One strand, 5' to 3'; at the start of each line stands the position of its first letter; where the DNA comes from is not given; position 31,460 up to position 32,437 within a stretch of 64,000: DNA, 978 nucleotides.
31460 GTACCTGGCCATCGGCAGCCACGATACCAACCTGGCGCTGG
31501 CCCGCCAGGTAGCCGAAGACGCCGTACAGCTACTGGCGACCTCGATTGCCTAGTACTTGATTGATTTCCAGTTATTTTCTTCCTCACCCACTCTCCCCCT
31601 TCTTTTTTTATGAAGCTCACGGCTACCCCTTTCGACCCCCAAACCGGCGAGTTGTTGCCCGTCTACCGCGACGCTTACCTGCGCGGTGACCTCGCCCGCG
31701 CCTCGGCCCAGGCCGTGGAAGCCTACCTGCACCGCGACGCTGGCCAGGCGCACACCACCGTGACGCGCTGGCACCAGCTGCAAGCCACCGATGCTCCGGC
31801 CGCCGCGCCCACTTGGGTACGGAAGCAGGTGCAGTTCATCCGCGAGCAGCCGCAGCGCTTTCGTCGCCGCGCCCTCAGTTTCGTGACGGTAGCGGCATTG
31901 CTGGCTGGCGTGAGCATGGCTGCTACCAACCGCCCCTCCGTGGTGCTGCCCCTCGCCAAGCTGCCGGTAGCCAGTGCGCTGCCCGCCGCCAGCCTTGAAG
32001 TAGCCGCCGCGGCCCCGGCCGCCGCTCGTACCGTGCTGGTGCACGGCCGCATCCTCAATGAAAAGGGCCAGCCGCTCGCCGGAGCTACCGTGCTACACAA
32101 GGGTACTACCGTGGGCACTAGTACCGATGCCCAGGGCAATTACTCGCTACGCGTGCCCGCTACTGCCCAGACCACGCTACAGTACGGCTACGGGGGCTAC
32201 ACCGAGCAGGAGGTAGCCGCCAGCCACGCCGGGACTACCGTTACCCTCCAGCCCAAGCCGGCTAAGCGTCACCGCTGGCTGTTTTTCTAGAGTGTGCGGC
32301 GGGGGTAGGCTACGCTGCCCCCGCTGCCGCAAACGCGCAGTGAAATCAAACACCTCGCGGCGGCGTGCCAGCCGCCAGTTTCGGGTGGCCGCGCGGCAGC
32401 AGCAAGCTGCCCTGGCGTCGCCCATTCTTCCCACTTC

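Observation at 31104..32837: Roadblock-like / Cys-less anti-sigma-like membrane protein with CarboxypepD_reg / roadblock-like: an undescribed three-gene envelope module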

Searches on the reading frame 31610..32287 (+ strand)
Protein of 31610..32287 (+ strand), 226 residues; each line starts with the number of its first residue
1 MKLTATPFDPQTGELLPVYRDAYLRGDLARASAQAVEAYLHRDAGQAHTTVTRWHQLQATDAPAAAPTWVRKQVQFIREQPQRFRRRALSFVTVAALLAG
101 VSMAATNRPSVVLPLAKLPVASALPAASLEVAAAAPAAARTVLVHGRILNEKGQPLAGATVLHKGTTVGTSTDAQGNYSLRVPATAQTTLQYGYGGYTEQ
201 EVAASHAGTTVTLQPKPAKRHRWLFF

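Call 4: search_protein_families(library=ncbifam, proteins=[window:31610-32287:+], max_evalue=1)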
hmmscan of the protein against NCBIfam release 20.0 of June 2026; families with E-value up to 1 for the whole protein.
window:31610-32287:+ (226 aa): 3 families
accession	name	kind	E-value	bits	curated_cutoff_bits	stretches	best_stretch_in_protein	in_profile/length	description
TIGR04056.1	OMP_RagA_SusC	subfamily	1e-15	57.2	368.25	1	144-215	3-73/981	SusC/RagA family TonB-linked outer membrane protein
NF033510.3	Ca_tandemer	repeat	0.0024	18.2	50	1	119-193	11-80/96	Ca2+-stabilized repeat-containing adhesin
TIGR02439.1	catechol_proteo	equivalog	0.058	12.4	392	1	137-182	124-173/285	catechol 1,2-dioxygenase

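Call 5: search_protein_families(library=pfam, proteins=[window:31610-32287:+], max_evalue=1)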
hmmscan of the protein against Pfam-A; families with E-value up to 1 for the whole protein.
window:31610-32287:+ (226 aa): 9 families
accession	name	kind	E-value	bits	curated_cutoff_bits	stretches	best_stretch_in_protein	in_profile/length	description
PF13715.12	CarbopepD_reg_2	-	3.5e-14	53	32.2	1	144-206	1-64/88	CarboxypepD_reg-like domain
PF13620.12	CarboxypepD_reg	-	3.5e-11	43.7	32.3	1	144-213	2-77/82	Carboxypeptidase regulatory-like domain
PF15976.11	CooC_C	-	5.8e-05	23.5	29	1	138-189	13-62/93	CS1-pili formation C-terminal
PF25020.1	TTR_TEN1-4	-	0.00036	20.8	27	1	139-202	4-69/86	Teneurin TTR-like domain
PF00775.27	Dioxygenase_C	-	0.0056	16.6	27.3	1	140-164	28-53/182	Dioxygenase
PF14041.11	Lipoprotein_21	-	0.0086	16.6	25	1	159-210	27-78/87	LppP/LprE lipoprotein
PF20598.4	DUF6795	-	0.025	15.3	27.4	1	144-212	1-74/103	Domain of unknown function (DUF6795)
PF16371.11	MetallophosN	-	0.077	13.7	35.6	1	146-183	1-34/77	N terminal of Calcineurin-like phosphoesterase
PF23591.1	CILP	-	0.14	12.7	27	1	140-186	3-49/90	Cartilage intermediate layer protein 1-like domain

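Call 17: search_solved_structures(query=window:31610-32287:+, max_evalue=10, show_alignments=1)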
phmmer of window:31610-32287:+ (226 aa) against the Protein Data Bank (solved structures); distinct sequences matched with E-value up to 10: 7.
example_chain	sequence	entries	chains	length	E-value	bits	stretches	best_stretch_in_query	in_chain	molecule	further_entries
9hfj_A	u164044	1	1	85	2.9e-08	36.8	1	141-217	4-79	SusC homolog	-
6sli_B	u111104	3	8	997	4.5e-07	32.9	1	145-208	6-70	RagA protein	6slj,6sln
8aa4_A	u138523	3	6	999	5.1e-07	32.8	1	136-214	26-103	SusC homolog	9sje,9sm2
6ytc_A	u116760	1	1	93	2.7e-05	27.1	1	151-205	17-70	TonB-dependent receptor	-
5t3r_D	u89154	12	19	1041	0.0002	24.3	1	140-204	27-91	SusC homolog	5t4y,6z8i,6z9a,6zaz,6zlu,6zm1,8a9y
9gbc_A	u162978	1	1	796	0.22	14.4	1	142-208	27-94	TonB-linked outer membrane receptor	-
7dm0_A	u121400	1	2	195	0.42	13.4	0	162-186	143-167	Biofilm-associated surface protein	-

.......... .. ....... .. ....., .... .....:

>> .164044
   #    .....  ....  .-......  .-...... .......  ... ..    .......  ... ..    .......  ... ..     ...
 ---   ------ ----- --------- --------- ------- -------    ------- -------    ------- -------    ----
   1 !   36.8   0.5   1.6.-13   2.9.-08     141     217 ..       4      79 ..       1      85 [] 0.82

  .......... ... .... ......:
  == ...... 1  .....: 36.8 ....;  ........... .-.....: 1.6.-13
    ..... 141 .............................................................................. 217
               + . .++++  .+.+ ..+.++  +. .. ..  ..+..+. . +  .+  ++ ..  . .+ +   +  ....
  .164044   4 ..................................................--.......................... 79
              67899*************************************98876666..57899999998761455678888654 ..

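Call 21: find_homologous_proteins(query=window:31610-32287:+, max_evalue=0.001)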
Query window:31610-32287:+ (226 aa): 330 proteins with E <= 0.001 among 8000 candidates; the best 120 are listed.
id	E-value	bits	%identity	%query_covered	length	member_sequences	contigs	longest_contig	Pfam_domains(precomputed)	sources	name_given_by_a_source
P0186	1.3e-133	461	96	100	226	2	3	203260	PF13715.13,PF13620.13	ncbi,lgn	-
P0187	3.4e-132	456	95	100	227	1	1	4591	PF13715.13,PF13620.13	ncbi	-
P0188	2.5e-123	427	90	100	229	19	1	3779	PF13715.13,PF25020.2,PF13620.13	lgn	-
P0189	1.8e-120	418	86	100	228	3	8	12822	PF13715.13,PF13620.13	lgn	-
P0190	1.9e-120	418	85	100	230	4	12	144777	PF13715.13,PF13620.13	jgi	jgi:hypothetical protein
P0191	7.0e-120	416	87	100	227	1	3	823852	PF13715.13,PF13620.13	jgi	jgi:hypothetical protein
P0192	1.4e-119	415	86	100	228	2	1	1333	PF13715.13,PF13620.13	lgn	-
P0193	2.1e-119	415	86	100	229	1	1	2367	PF13715.13,PF25020.2,PF13620.13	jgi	jgi:hypothetical protein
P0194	4.0e-119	414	86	100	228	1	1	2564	PF13715.13,PF13620.13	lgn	-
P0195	1.0e-111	390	83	100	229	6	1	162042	PF13715.13,PF13620.13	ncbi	ncbi:hypothetical protein GCM10027422_40680 [Hymenobacter arcticus]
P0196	3.4e-110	385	83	100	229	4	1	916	PF13715.13,PF13620.13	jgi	jgi:hypothetical protein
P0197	1.2e-109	383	81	100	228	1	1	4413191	PF13715.13,PF13620.13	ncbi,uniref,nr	ncbi:carboxypeptidase-like regulatory domain-containing protein [Hymenobacter sp. BRD67]|uniref:carb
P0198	3.9e-109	381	82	100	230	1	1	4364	PF13715.13,PF13620.13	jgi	jgi:hypothetical protein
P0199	1.3e-108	379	83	100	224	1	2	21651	PF13715.13,PF25020.2,PF13620.13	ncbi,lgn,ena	-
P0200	1.4e-108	379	81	100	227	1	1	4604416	PF13715.13,PF13620.13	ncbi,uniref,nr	ncbi:carboxypeptidase-like regulatory domain-containing protein [Hymenobacter sp. BRD128]|uniref:car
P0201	2.1e-108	379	80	100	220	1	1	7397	PF13715.13,PF13620.13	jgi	jgi:hypothetical protein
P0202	2.7e-108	378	82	100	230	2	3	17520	PF13715.13,PF13620.13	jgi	jgi:hypothetical protein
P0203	1.1e-107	376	79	100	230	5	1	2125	PF13715.13,PF25020.2,PF13620.13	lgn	-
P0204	6.6e-107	374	79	100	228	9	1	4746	PF13715.13,PF13620.13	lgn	-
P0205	2.3e-106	372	80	100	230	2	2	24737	PF13715.13,PF25020.2,PF13620.13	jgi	jgi:hypothetical protein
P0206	3.2e-106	372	78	100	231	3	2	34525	PF13715.13,PF13620.13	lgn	-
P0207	5.0e-106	371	80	100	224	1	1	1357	PF13715.13,PF13620.13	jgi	jgi:hypothetical protein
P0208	6.1e-106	371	80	100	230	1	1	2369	PF13715.13,PF25020.2,PF13620.13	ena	-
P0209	7.2e-106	370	80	100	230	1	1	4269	PF13715.13,PF13620.13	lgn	-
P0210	2.9e-105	368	80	100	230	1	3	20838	PF13715.13,PF13620.13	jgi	jgi:hypothetical protein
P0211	1.2e-104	366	76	100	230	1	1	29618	PF13715.13,PF13620.13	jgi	-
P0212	1.5e-104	366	78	100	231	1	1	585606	PF13715.13,PF25020.2,PF13620.13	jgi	jgi:hypothetical protein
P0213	1.9e-104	366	77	100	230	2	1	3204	PF13715.13,PF13620.13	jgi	-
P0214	8.6e-104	364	79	100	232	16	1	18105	PF13715.13,PF13620.13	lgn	-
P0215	2.7e-103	362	78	100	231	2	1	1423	PF13715.13,PF25020.2,PF13620.13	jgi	-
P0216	1.5e-102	360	76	100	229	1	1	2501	PF13715.13,PF25020.2,PF13620.13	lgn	-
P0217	1.6e-101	356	77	100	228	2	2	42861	PF13715.13,PF25020.2,PF13620.13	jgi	jgi:hypothetical protein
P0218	3.3e-98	345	74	100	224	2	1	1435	PF13715.13,PF13620.13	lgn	-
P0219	2.7e-97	342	73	100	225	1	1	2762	PF13715.13,PF13620.13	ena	-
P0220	2.5e-96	339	73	100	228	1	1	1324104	PF13715.13,PF13620.13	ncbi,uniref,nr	ncbi:hypothetical protein GO988_07120 [Hymenobacter sp. HMF4947]|uniref:Carboxypeptidase-like regula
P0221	2.6e-95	336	72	100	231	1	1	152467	PF13715.13,PF25020.2,PF13620.13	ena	-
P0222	5.2e-95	335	73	100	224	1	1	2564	PF13715.13,PF13620.13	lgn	-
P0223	9.5e-95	334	72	100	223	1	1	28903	PF13715.13,PF13620.13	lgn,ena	-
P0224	2.1e-94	333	70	100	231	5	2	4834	PF13715.13,PF25020.2,PF13620.13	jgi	jgi:hypothetical protein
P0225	1.8e-93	330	71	100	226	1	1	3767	PF13715.13,PF25020.2,PF15976.12,PF13620.13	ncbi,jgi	jgi:hypothetical protein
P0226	2.8e-93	329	71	100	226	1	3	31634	PF13715.13,PF25020.2,PF13620.13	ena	-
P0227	3.7e-93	329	72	100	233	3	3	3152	PF13715.13,PF25020.2,PF13620.13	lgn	-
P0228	6.6e-93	328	67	100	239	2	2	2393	PF13715.13,PF13620.13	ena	-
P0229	7.2e-93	328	69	100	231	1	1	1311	PF13715.13,PF25020.2,PF13620.13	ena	-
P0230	8.5e-93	328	70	100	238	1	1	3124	PF13715.13,PF13620.13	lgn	-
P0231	2.5e-92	326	67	100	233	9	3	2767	PF13715.13,PF15976.12,PF13620.13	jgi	jgi:hypothetical protein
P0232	3.9e-92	326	71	100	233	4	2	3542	PF13715.13,PF25020.2,PF15976.12,PF13620.13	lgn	-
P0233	8.2e-92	324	69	100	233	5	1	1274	PF13715.13,PF25020.2,PF13620.13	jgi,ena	-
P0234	8.5e-92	324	70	100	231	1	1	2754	PF13715.13,PF25020.2,PF13620.13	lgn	-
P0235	1.2e-91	324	70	100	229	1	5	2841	PF13715.13,PF25020.2,PF13620.13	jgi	jgi:hypothetical protein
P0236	1.2e-91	324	70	100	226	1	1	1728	PF13715.13,PF25020.2,PF13620.13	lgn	-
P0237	3.1e-91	323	68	100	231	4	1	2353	PF13715.13,PF25020.2,PF13620.13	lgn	-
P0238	3.4e-91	322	69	100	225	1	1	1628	PF13715.13,PF13620.13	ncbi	-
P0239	6.7e-91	322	67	100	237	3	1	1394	PF13715.13,PF25020.2,PF15976.12,PF13620.13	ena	-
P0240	8.4e-91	321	67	100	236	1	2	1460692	PF13715.13,PF25020.2,PF13620.13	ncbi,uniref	ncbi:carboxypeptidase-like regulatory domain-containing protein [Hymenobacter bucti]|uniref:Carboxyp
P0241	1.4e-90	321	68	100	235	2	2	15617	PF13715.13,PF25020.2,PF13620.13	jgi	jgi:hypothetical protein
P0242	1.6e-90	320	68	100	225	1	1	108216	PF13715.13,PF25020.2,PF13620.13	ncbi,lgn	ncbi:MAG: carboxypeptidase-like regulatory domain-containing protein [Janthinobacterium lividum]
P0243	2.4e-90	320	67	100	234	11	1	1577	PF13715.13,PF25020.2,PF13620.13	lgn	-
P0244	2.5e-90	320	69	100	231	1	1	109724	PF13715.13,PF25020.2,PF13620.13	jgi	jgi:hypothetical protein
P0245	3.6e-90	319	69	100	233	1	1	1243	PF13715.13,PF25020.2,PF15976.12,PF13620.13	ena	-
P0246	5.0e-90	319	70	100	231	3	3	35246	PF13715.13,PF25020.2,PF13620.13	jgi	jgi:hypothetical protein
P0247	5.4e-90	319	71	100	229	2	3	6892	PF13715.13,PF25020.2,PF13620.13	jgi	jgi:hypothetical protein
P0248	6.9e-90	318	68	100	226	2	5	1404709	PF13715.13,PF25020.2,PF13620.13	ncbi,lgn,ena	-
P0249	1.7e-89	317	68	100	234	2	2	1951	PF13715.13,PF25020.2,PF15976.12,PF13620.13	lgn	-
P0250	1.7e-89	317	70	100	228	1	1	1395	PF13715.13,PF25020.2,PF15976.12,PF13620.13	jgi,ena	-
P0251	1.8e-89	317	68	100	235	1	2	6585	PF13715.13,PF25020.2,PF13620.13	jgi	jgi:hypothetical protein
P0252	1.9e-89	317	67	100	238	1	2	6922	PF13715.13,PF25020.2,PF13620.13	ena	-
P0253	3.1e-89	316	66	100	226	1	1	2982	PF13715.13,PF25020.2,PF13620.13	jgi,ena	-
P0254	3.6e-89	316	65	100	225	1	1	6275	PF13715.13,PF15976.12,PF13620.13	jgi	jgi:hypothetical protein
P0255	5.9e-89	315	68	100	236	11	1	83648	PF13715.13,PF25020.2,PF13620.13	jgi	jgi:hypothetical protein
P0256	6.1e-89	315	68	100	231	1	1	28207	PF13715.13,PF25020.2,PF13620.13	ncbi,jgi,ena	-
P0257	9.1e-89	315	70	100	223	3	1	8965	PF13715.13,PF13620.13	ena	-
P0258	9.9e-89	314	67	100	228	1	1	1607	PF13715.13,PF25020.2,PF13620.13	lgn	-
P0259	1.0e-88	314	70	100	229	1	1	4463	PF13715.13,PF25020.2,PF13620.13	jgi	jgi:hypothetical protein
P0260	1.8e-88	314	69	100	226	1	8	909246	PF13715.13,PF25020.2,PF13620.13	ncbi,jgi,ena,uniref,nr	ncbi:carboxypeptidase-like regulatory domain-containing protein [Hymenobacter sp. BT559]|jgi:hypothe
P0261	2.4e-88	313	69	100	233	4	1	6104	PF13715.13,PF25020.2,PF13620.13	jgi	jgi:hypothetical protein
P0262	3.3e-88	313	69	100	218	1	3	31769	PF13715.13,PF25020.2,PF13620.13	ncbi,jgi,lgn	-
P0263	4.3e-88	312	68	100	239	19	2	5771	PF13715.13,PF25020.2,PF13620.13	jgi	jgi:hypothetical protein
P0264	4.8e-88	312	67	100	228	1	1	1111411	PF13715.13,PF25020.2,PF13620.13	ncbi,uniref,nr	ncbi:hypothetical protein FNT36_07795 [Hymenobacter setariae]|uniref:Carboxypeptidase-like regulator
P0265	5.0e-88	312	69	100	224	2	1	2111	PF13715.13,PF25020.2,PF13620.13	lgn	-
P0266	6.6e-88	312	69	100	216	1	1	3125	PF13715.13,PF13620.13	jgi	-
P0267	7.8e-88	312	71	100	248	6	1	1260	PF13715.13,PF25020.2,PF13620.13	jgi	jgi:hypothetical protein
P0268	1.1e-87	311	68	100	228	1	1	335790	PF13715.13,PF25020.2,PF13620.13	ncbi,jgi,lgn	-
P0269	1.8e-87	310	67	100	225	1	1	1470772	PF13715.13,PF13620.13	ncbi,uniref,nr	ncbi:hypothetical protein HHL22_11110 [Hymenobacter sp. RP-2-7]|uniref:Carboxypeptidase-like regulat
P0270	2.3e-87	310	65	100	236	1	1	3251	PF13715.13,PF25020.2,PF15976.12,PF13620.13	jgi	jgi:hypothetical protein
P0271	2.3e-87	310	68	100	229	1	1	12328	PF13715.13,PF25020.2,PF13620.13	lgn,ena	-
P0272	2.8e-87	310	67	100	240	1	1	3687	PF13715.13,PF25020.2,PF13620.13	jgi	jgi:hypothetical protein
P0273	1.1e-86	308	65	100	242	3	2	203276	PF13715.13,PF25020.2,PF13620.13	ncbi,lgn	ncbi:MAG: carboxypeptidase-like regulatory domain-containing protein [Janthinobacterium lividum]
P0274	1.5e-86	307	67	100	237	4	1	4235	PF13715.13,PF25020.2,PF13620.13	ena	-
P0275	1.5e-86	307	65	100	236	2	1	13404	PF13715.13,PF15976.12,PF13620.13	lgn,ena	-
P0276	1.6e-86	307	64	100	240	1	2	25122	PF13715.13,PF25020.2,PF13620.13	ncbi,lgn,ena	-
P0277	2.1e-86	307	65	100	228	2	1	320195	PF13715.13,PF25020.2,PF13620.13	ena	-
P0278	5.3e-86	306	66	100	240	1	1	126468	PF13715.13,PF25020.2,PF13620.13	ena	-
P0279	1.4e-85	304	66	100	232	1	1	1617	PF13715.13,PF15976.12,PF13620.13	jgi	jgi:hypothetical protein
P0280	1.4e-85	304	65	100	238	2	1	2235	PF13715.13,PF25020.2,PF13620.13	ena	-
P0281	2.6e-85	303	64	100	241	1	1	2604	PF13715.13,PF25020.2,PF13620.13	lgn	-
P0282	4.7e-85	302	65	100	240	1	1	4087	PF13715.13,PF25020.2,PF13620.13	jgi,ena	-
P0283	5.0e-85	302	67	100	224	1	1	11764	PF13715.13,PF25020.2,PF15976.12,PF13620.13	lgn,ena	-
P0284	1.2e-83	298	65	100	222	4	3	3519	PF13715.13,PF25020.2,PF13620.13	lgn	-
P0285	1.3e-83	298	66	100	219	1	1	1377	PF13715.13,PF25020.2,PF13620.13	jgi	jgi:hypothetical protein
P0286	6.5e-83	295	65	100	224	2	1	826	PF13715.13,PF25020.2,PF13620.13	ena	-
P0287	7.4e-83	295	66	100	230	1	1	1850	PF13715.13,PF15976.12,PF13620.13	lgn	-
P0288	4.0e-82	293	65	100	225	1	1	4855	PF13715.13,PF15976.12,PF13620.13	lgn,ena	-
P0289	1.4e-81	291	66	100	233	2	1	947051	PF13715.13,PF15976.12,PF13620.13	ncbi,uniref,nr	ncbi:carboxypeptidase-like regulatory domain-containing protein [Hymenobacter ruricola]|uniref:Carbo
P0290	1.4e-81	291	62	100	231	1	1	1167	PF13715.13,PF13620.13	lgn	-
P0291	3.8e-81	290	65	100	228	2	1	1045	PF13715.13,PF13620.13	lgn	-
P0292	5.1e-81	289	63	100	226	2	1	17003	PF13715.13,PF15976.12,PF13620.13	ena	-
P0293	9.4e-81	288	65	100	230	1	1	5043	PF13715.13,PF15976.12,PF13620.13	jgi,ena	jgi:hypothetical protein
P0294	1.0e-80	288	64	100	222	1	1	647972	PF13715.13,PF13620.13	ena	-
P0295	1.1e-80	288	63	100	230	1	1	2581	PF13715.13,PF13620.13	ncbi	-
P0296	1.5e-80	288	65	100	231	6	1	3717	PF13715.13,PF15976.12,PF13620.13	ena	-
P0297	2.3e-80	287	64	100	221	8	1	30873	PF13715.13,PF15976.12,PF13620.13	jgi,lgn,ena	-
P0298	3.4e-80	287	65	100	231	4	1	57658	PF13715.13,PF13620.13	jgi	jgi:hypothetical protein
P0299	5.0e-80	286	64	100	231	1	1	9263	PF13715.13,PF15976.12,PF13620.13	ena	-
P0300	5.4e-80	286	64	100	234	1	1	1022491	PF13715.13,PF15976.12,PF13620.13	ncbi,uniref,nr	ncbi:carboxypeptidase-like regulatory domain-containing protein [Hymenobacter sp. M29]|uniref:Carbox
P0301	8.7e-80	285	64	100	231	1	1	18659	PF13715.13,PF15976.12,PF13620.13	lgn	-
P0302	1.1e-79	285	65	100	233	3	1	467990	PF13715.13,PF15976.12,PF13620.13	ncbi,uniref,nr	ncbi:carboxypeptidase-like regulatory domain-containing protein [Hymenobacter sp. BT523]|uniref:carb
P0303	1.1e-79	285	63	100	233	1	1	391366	PF13715.13,PF15976.12,PF13620.13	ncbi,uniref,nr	ncbi:carboxypeptidase-like regulatory domain-containing protein [Hymenobacter terrenus]|uniref:carbo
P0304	1.8e-79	284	64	100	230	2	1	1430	PF13715.13,PF15976.12,PF13620.13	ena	-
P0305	2.2e-79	284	66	100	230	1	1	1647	PF13715.13,PF13620.13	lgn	-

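Call 31: predict_structure(alignment_id=A3)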
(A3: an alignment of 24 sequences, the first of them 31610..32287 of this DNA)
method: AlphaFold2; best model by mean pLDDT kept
length: 226 residues; sequences in the alignment: 24
mean_pLDDT: 67.6   pTM: 0.35
mean pLDDT of the five models: 67.6, 66.5, 64.7, 64.5, 59.3
residues with pLDDT >= 90: 8; 70-90: 106; 50-70: 67; < 50: 45
segments of 3 or more residues with pLDDT < 50: 61-64, 102-138
pLDDT, mean of each block of 10 residues (from residue 1): 72 81 82 82 73 61 54 66 55 51 42 39 32 44 87 87 86 89 75 86 72 79 58
secondary structure, 60 per line:
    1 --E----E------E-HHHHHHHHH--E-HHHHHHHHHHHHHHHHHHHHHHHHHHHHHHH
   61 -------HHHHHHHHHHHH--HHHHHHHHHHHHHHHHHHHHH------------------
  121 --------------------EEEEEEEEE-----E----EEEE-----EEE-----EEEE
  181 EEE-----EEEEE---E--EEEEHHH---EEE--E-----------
elements in order: H17-25 H30-60 H68-79 H82-102 E141-149 E160-163 E169-171 E177-183 E189-193 E200-203 E210-212

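Call 40: fold_search(model_id=the predicted structure, library=pdb)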
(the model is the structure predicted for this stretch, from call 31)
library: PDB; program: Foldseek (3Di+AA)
matches with E <= 10: 833; with E <= 0.001: 25
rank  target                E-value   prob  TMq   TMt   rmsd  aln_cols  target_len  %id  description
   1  9hfj                  1.6e-08  1.00  0.32  0.88   1.4        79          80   34  Crystal structure of the NTE domain of SusCdex (BT3090) dextran transporter (released 2025-11-26)
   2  6ytc_MODEL_1_A        4.8e-06  1.00  0.29  0.68   1.7        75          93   37  Solution NMR structure of the isolated NTE domain of BT1762-63 levan transporter (released 2020-07-08)
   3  8fia_A                1.1e-05  1.00  0.31  0.04   2.0        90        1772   20  The structure of fly Teneurin self assembly (released 2023-05-03)
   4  2nsm                  3.2e-05  1.00  0.28  0.16   3.1        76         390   18  Crystal structure of the human carboxypeptidase N (Kininase I) catalytic domain (released 2007-04-24)
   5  5aq0_B                5.9e-05  1.00  0.29  0.74   2.9        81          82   20  The structure of the Transthyretin-like domain of the first catalytic domain of the HUMAN Carboxypeptidase D (released 2016-09-28)
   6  3mn8_D                1.0e-04  1.00  0.27  0.16   3.6        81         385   21  Structure of Drosophila melanogaster carboxypeptidase D isoform 1B short (released 2010-07-28)
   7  3mn8_B                1.0e-04  1.00  0.27  0.16   3.4        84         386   20  Structure of Drosophila melanogaster carboxypeptidase D isoform 1B short (released 2010-07-28)
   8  3mn8_C                1.1e-04  1.00  0.26  0.16   3.8        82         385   21  Structure of Drosophila melanogaster carboxypeptidase D isoform 1B short (released 2010-07-28)
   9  2b59_B                1.3e-04  1.00  0.26  0.37   4.0        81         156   28  The type II cohesin dockerin complex (released 2005-10-11)
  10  5aq0_A                1.6e-04  1.00  0.28  0.73   2.9        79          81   20  The structure of the Transthyretin-like domain of the first catalytic domain of the HUMAN Carboxypeptidase D (released 2016-09-28)
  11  3mn8_A                1.8e-04  1.00  0.27  0.16   3.6        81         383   21  Structure of Drosophila melanogaster carboxypeptidase D isoform 1B short (released 2010-07-28)
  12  4wi0_B                1.8e-04  1.00  0.26  0.37   3.9        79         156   24  Crystal structure of Coh3ScaB-XDoc_M2ScaA complex: A C-terminal interface mutant of type II Cohesin-X-Dockerin complex (released 2015-10-07)
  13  3kcp_A                2.9e-04  1.00  0.26  0.20   3.9        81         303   28  Crystal structure of interacting Clostridium thermocellum multimodular components (released 2010-02-09)
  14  4fl4_C                2.9e-04  1.00  0.26  0.20   4.0        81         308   28  Scaffoldin conformation and dynamics revealed by a ternary complex from the Clostridium thermocellum cellulosome (released 2012-06-27)
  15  4u3s_B                3.1e-04  1.00  0.28  0.40   2.9        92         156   20  Crystal structure of Coh3ScaB-XDoc_M1ScaA complex: A N-terminal interface mutant of type II Cohesin-X-Dockerin complex (released 2015-07-29)
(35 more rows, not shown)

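Call 73: search_protein_families(library=padloc, proteins=[window:31610-32287:+], max_evalue=0.01)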
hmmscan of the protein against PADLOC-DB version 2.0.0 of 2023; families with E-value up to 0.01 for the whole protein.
window:31610-32287:+ (226 aa): 0 families
